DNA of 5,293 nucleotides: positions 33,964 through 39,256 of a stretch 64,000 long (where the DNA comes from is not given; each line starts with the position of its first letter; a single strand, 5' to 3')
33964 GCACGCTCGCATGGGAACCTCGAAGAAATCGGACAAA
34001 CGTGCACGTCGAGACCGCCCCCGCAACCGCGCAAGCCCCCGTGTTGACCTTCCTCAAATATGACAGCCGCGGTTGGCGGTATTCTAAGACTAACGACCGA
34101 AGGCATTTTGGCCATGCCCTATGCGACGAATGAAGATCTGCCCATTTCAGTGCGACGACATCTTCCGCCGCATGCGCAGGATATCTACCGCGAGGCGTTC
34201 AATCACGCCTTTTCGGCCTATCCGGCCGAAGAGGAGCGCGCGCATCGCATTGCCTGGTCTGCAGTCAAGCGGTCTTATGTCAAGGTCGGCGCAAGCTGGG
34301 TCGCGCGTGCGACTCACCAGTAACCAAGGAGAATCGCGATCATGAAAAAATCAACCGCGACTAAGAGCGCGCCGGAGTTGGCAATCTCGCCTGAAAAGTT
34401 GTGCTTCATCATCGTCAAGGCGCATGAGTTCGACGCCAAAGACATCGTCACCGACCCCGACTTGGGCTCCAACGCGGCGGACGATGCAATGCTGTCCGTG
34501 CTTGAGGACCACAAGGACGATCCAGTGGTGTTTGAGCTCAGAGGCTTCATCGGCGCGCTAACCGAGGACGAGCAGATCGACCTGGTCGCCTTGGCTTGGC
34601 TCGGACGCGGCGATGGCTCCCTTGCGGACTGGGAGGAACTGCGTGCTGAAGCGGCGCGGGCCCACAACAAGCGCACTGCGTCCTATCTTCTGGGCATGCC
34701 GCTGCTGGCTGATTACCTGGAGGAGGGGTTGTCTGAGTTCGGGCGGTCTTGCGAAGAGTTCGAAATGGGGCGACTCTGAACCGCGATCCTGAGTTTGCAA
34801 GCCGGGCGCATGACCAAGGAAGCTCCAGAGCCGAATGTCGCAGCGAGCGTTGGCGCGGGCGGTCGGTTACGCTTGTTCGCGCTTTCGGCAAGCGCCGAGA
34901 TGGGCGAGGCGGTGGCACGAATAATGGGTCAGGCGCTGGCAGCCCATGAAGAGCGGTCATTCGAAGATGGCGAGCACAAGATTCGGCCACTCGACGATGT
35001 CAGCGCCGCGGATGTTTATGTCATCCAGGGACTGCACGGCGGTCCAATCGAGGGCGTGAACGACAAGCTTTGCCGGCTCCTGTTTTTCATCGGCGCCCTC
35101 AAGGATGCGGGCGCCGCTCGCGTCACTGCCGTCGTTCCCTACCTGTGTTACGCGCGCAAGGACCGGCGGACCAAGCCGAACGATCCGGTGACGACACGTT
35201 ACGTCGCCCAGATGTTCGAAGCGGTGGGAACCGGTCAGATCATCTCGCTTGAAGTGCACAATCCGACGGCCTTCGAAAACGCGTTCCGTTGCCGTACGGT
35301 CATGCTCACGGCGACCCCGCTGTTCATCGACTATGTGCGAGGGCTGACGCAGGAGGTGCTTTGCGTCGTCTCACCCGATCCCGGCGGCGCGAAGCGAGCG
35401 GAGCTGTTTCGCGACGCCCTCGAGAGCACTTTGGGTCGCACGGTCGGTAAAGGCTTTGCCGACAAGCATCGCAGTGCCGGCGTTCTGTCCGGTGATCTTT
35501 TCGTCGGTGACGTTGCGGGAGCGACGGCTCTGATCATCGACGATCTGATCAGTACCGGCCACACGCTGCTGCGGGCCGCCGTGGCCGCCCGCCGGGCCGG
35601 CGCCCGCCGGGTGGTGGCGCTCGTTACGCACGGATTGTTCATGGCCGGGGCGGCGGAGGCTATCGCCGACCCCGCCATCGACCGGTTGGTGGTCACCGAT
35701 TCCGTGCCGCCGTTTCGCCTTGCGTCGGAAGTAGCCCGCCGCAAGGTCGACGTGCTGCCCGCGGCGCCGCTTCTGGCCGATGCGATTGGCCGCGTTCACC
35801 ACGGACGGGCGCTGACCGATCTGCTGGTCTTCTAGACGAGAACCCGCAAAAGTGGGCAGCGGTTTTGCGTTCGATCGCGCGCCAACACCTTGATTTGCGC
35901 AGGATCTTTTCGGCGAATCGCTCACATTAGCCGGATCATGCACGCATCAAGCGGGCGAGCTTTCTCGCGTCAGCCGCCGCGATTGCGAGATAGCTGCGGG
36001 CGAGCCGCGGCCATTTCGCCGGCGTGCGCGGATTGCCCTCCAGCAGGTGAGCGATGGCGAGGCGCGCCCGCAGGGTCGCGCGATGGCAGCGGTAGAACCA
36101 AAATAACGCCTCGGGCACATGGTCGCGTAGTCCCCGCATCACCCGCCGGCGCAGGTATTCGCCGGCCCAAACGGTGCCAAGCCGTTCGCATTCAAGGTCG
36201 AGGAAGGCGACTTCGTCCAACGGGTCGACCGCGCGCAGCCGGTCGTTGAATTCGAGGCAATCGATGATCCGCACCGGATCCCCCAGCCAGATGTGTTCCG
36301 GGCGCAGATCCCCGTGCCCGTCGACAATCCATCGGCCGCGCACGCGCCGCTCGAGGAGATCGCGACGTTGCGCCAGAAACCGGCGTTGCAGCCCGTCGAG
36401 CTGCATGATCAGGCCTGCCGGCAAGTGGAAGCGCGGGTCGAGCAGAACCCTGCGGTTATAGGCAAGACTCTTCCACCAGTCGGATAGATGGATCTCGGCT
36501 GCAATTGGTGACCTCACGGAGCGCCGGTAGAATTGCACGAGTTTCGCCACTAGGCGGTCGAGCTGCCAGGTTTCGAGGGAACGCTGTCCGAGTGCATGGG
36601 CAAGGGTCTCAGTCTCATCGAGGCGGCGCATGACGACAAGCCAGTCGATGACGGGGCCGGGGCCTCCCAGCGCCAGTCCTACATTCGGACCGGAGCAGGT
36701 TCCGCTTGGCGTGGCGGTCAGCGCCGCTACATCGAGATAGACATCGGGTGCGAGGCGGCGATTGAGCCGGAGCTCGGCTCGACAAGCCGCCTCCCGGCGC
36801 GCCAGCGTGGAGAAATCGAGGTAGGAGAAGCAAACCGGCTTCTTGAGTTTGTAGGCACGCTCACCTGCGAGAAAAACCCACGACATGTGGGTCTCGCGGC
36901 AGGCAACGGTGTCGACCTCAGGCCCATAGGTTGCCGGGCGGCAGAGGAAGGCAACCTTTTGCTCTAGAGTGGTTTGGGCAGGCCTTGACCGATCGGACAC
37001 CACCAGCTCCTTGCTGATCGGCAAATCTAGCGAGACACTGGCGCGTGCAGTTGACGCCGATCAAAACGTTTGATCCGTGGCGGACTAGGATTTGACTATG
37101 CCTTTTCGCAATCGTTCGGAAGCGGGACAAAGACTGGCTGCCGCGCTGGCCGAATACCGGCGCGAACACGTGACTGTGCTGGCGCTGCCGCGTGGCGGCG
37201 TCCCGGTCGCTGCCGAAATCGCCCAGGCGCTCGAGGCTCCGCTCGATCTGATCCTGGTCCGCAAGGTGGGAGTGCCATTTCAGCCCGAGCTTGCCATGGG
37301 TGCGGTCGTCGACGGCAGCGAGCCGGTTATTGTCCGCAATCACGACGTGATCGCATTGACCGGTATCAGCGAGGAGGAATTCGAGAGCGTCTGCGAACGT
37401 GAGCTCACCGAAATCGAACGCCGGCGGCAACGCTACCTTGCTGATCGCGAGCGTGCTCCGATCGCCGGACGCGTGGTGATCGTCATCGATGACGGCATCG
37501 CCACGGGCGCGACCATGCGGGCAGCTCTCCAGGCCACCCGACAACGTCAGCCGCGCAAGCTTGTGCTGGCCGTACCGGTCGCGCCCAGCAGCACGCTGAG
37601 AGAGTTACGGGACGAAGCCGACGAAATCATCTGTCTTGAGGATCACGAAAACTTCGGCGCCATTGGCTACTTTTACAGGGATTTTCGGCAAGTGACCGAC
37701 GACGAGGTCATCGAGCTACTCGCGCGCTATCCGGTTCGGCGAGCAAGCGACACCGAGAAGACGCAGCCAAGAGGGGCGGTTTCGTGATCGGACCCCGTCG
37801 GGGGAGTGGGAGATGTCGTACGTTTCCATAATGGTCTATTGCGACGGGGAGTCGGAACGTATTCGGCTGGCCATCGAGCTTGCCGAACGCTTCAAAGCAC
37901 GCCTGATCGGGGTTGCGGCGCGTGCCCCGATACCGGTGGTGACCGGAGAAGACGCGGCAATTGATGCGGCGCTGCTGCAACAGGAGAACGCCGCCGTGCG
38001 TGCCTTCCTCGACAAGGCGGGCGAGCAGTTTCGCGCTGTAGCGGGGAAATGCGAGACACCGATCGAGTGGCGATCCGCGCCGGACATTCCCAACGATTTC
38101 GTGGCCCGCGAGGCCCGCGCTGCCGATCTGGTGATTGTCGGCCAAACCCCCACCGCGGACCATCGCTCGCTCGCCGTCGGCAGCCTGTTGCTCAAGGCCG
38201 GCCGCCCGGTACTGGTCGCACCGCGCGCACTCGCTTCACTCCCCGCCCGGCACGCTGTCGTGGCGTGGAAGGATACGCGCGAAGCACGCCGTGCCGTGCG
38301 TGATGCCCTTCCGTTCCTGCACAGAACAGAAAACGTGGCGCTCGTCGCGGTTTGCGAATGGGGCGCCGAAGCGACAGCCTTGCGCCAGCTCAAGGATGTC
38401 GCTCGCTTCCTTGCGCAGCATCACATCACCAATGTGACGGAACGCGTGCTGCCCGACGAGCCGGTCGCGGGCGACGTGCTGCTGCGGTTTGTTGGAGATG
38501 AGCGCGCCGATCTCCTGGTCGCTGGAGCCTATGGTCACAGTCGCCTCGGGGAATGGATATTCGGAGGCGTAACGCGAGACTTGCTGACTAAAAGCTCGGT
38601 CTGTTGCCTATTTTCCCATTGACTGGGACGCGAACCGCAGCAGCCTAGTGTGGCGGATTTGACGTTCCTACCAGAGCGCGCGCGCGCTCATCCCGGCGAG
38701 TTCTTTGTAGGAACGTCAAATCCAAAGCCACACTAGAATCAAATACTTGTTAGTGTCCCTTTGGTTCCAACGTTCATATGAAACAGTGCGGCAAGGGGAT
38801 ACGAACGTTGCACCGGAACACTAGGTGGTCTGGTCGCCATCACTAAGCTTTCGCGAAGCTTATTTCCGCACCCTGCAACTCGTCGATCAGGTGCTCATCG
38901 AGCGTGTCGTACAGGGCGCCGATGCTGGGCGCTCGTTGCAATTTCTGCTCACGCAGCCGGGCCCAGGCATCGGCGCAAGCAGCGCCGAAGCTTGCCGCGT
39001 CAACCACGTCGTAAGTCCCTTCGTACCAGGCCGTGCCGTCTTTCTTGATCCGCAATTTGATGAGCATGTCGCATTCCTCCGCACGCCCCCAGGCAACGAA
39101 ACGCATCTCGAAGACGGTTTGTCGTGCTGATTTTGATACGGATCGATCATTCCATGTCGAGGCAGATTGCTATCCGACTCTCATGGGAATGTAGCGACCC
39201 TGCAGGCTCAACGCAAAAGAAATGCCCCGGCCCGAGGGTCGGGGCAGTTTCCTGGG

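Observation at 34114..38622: An uncharacterised PRPP/nucleotide-linked module under FixK boxes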

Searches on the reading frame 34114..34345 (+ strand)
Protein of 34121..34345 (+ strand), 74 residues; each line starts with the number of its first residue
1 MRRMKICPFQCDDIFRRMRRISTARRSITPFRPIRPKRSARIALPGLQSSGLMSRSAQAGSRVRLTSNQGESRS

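Call 4: search_protein_families(library=pfam, proteins=[window:34121-34345:+], max_evalue=0.01)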
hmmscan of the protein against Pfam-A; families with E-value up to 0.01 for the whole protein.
window:34121-34345:+ (74 aa): 0 families

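Call 5: search_protein_families(library=ncbifam, proteins=[window:34121-34345:+], max_evalue=0.01)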
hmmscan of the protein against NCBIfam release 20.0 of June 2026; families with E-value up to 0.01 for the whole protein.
window:34121-34345:+ (74 aa): 0 families

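Call 9: search_protein_families(library=pfam, proteins=[window:34114-34323:+], max_evalue=0.001)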
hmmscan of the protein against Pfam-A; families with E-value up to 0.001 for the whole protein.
window:34114-34323:+ (69 aa): 1 family
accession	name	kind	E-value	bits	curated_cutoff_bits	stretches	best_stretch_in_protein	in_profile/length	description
PF06150.17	ChaB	-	2.5e-22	79.7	27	1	9-64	1-59/60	ChaB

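Call 95: search_protein_families(library=padloc, proteins=[window:34114-34323:+], max_evalue=0.01)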
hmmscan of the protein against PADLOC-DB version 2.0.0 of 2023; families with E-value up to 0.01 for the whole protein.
window:34114-34323:+ (69 aa): 0 families

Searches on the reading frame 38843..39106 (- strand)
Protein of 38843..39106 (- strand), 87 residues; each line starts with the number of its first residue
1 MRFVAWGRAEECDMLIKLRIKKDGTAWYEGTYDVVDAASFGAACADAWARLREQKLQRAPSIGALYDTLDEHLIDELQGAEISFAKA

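Call 95: search_protein_families(library=padloc, proteins=[window:38843-39106:-], max_evalue=0.01)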
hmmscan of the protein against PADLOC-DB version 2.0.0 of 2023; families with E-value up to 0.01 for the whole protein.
window:38843-39106:- (87 aa): 0 families
